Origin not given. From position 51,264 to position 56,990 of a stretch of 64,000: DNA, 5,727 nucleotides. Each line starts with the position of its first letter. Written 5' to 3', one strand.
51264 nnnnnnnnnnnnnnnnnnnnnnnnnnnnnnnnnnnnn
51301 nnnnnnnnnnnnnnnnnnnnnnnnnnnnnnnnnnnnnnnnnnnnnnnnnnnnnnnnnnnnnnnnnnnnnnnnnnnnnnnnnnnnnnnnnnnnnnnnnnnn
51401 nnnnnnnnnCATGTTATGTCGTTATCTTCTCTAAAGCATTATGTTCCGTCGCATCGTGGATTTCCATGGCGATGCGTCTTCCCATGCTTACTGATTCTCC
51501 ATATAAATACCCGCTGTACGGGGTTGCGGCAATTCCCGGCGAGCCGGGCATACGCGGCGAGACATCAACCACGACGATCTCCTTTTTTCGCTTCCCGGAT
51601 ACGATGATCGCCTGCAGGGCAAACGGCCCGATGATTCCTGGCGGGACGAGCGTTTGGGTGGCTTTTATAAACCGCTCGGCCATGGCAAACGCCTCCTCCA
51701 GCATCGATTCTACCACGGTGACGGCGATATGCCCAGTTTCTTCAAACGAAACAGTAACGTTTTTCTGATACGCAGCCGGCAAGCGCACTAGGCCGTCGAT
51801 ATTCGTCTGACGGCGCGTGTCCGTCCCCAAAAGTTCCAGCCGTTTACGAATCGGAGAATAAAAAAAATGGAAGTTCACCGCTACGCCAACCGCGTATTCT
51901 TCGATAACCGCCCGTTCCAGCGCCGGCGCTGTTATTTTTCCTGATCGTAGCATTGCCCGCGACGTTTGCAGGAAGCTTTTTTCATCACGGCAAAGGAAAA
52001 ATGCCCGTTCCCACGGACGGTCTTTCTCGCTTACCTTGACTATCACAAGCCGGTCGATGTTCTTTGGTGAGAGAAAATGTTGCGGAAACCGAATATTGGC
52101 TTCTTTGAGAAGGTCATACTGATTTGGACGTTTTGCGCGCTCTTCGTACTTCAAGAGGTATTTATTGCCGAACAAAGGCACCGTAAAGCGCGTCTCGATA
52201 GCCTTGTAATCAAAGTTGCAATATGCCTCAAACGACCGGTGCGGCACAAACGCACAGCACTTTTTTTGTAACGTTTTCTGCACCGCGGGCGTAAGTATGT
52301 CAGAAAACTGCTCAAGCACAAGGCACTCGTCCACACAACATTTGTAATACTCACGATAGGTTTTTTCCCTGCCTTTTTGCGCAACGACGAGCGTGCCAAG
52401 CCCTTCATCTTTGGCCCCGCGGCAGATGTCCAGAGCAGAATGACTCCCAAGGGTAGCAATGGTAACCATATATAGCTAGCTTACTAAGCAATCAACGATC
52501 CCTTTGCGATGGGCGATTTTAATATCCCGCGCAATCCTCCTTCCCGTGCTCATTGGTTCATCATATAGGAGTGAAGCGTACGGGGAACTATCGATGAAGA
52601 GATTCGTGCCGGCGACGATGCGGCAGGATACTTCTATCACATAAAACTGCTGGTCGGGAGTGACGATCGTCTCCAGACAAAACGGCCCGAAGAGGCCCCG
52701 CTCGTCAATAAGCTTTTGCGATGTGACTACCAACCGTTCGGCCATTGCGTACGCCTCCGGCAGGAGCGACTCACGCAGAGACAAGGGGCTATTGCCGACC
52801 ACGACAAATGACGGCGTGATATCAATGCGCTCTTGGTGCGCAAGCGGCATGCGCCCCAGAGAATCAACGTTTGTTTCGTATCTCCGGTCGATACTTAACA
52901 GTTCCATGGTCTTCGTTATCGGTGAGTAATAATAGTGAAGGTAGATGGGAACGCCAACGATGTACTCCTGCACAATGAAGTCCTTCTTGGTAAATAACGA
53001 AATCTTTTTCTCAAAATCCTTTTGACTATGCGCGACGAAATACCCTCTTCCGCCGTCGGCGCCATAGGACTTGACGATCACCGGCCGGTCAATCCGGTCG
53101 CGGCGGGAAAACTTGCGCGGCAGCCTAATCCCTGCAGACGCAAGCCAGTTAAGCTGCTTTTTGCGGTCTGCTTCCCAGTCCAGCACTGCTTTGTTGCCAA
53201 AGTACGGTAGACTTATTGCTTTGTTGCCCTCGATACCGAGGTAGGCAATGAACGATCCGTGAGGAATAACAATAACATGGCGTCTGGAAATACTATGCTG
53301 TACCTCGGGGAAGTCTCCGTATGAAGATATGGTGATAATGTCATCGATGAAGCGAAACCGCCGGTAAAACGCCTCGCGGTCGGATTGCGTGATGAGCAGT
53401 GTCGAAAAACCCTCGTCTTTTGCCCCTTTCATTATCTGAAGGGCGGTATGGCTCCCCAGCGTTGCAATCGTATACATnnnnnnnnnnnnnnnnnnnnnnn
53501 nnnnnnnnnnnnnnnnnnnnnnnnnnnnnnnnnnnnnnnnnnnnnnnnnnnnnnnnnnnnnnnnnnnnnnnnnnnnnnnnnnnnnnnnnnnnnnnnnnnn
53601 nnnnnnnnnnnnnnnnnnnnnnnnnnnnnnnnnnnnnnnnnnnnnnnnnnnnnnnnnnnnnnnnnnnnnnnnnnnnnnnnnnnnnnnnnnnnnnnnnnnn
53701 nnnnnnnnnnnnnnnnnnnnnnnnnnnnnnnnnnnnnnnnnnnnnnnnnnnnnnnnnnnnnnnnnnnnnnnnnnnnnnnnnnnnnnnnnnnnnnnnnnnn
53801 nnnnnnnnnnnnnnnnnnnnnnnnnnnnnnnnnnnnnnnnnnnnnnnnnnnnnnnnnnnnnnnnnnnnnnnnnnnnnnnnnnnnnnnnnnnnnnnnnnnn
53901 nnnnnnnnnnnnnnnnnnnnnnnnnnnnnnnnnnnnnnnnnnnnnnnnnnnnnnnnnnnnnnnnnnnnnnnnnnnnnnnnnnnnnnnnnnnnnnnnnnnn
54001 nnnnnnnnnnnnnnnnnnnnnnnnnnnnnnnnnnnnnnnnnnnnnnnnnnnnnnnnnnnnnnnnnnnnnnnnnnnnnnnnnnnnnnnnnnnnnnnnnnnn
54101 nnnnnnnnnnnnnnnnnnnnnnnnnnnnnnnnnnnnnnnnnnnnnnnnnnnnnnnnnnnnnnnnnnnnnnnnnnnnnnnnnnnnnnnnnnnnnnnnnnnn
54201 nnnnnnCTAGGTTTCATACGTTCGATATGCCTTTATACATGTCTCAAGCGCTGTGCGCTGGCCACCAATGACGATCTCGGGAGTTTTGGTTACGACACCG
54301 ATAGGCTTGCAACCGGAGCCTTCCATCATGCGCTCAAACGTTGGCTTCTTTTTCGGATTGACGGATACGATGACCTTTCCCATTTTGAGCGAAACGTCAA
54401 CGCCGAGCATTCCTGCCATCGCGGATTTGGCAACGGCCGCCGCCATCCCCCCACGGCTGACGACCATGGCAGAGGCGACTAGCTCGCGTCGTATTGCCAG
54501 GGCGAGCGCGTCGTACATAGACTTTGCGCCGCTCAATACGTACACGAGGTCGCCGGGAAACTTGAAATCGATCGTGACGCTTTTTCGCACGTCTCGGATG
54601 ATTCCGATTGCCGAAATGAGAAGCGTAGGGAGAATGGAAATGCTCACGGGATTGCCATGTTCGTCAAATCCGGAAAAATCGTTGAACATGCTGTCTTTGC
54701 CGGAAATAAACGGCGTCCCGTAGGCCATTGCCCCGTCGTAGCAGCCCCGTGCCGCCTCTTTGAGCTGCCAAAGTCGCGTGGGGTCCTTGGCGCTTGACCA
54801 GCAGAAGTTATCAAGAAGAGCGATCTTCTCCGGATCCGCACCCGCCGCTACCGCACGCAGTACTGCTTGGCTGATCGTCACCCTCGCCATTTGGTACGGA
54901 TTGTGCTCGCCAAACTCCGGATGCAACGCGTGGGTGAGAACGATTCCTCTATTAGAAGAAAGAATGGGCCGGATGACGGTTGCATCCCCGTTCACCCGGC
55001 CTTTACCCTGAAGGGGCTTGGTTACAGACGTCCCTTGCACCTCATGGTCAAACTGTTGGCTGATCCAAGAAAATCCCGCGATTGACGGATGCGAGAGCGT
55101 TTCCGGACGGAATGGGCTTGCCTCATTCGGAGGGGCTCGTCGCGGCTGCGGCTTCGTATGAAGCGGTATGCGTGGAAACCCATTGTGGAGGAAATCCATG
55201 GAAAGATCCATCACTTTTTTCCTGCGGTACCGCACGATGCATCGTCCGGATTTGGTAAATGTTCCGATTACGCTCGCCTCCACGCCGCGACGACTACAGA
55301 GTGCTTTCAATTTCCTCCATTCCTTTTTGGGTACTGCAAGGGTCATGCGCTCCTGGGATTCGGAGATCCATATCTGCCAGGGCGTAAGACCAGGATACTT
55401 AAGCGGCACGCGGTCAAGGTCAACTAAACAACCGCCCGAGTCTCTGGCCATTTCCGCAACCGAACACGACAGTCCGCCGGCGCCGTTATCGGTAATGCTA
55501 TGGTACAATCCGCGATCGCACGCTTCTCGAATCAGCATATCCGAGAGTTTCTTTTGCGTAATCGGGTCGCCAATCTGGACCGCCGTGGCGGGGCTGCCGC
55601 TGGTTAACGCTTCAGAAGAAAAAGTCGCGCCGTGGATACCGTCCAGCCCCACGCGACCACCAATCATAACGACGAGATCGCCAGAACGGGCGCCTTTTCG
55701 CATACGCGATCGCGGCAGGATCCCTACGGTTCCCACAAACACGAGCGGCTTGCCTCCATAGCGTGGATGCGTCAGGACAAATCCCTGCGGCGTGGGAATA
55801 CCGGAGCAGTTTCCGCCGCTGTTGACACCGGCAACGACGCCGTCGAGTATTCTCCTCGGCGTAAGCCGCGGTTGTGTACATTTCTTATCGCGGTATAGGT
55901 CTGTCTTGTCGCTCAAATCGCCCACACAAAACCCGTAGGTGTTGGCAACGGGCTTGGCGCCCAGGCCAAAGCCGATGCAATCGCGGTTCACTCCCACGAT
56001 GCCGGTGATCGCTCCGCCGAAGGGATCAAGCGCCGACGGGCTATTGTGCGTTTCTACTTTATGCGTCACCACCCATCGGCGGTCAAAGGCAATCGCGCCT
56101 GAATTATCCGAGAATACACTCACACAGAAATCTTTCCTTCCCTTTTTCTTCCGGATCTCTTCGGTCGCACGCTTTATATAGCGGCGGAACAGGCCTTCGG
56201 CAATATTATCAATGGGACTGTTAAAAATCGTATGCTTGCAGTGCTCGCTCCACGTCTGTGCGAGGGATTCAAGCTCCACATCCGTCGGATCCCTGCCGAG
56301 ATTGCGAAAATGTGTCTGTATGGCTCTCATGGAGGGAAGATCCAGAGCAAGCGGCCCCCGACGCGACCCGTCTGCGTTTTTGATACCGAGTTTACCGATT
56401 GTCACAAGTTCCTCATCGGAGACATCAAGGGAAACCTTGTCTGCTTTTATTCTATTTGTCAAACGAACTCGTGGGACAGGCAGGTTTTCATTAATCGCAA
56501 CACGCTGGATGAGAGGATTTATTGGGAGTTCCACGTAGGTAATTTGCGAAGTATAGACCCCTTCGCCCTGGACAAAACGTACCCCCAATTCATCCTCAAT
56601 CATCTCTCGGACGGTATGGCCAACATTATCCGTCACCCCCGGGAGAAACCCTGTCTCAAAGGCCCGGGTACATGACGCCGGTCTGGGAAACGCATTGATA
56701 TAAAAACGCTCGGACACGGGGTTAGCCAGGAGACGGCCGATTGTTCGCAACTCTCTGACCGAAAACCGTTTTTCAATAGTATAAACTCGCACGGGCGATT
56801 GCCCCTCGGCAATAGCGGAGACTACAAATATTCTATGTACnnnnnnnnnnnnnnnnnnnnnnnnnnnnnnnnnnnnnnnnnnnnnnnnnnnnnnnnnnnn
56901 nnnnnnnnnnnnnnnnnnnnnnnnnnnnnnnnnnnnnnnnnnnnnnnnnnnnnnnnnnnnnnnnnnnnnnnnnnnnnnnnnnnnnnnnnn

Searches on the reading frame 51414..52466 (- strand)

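Call 79: search_protein_families(library=pfam, proteins=[window:51414-52466:-], max_evalue=0.001)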
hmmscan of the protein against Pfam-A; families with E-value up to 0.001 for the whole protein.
window:51414-52466:- (350 aa): 3 families
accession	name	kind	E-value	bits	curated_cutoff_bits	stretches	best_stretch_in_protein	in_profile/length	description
PF06973.17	DUF1297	-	8.7e-61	205.2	23.8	1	165-350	2-188/188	Domain of unknown function (DUF1297)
PF06849.18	DUF1246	-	3.2e-39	134.2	25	1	3-131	1-122/122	Protein of unknown function (DUF1246)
PF02023.22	SCAN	-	0.00055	20.1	27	0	47-70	46-69/90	SCAN domain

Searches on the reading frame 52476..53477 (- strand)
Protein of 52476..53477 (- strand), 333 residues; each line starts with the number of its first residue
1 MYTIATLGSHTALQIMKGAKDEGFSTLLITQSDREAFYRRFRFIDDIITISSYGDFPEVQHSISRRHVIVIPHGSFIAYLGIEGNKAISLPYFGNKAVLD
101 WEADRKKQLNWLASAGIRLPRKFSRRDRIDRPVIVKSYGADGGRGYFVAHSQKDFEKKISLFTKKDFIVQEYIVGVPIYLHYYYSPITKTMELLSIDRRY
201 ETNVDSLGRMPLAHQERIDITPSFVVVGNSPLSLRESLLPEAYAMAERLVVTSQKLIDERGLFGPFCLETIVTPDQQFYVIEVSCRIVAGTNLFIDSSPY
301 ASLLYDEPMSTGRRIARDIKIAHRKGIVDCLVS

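Call 79: search_protein_families(library=pfam, proteins=[window:52476-53477:-], max_evalue=0.001)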
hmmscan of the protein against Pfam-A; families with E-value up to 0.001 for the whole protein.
window:52476-53477:- (333 aa): 4 families
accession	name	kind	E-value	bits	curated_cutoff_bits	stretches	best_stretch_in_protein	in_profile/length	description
PF06973.17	DUF1297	-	4.7e-62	209.3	23.8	1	163-332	19-187/188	Domain of unknown function (DUF1297)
PF06849.18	DUF1246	-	1.5e-40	138.5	25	1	4-123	1-122/122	Protein of unknown function (DUF1246)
PF02655.19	ATP-grasp_3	-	5.1e-06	27.1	23.2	1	104-289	3-159/160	ATP-grasp domain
PF02786.22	CPSase_L_D2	-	0.00035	20.6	19.8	0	127-160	35-68/211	Carbamoyl-phosphate synthase L chain, ATP binding domain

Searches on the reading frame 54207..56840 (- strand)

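Call 79: search_protein_families(library=pfam, proteins=[window:54207-56840:-], max_evalue=0.001)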
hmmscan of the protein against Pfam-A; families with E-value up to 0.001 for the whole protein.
window:54207-56840:- (877 aa): 3 families
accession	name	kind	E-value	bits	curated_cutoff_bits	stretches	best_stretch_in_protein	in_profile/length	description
PF02769.27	AIRS_C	-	1.4e-35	123.2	23.1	1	385-538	1-155/156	AIR synthase related protein, C-terminal domain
PF00586.29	AIRS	-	2.9e-19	70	24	2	245-374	2-111/112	AIR synthase related protein, N-terminal domain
PF18072.6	FGAR-AT_linker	-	1.4e-15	58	26.6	1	160-203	6-49/50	Formylglycinamide ribonucleotide amidotransferase linker domain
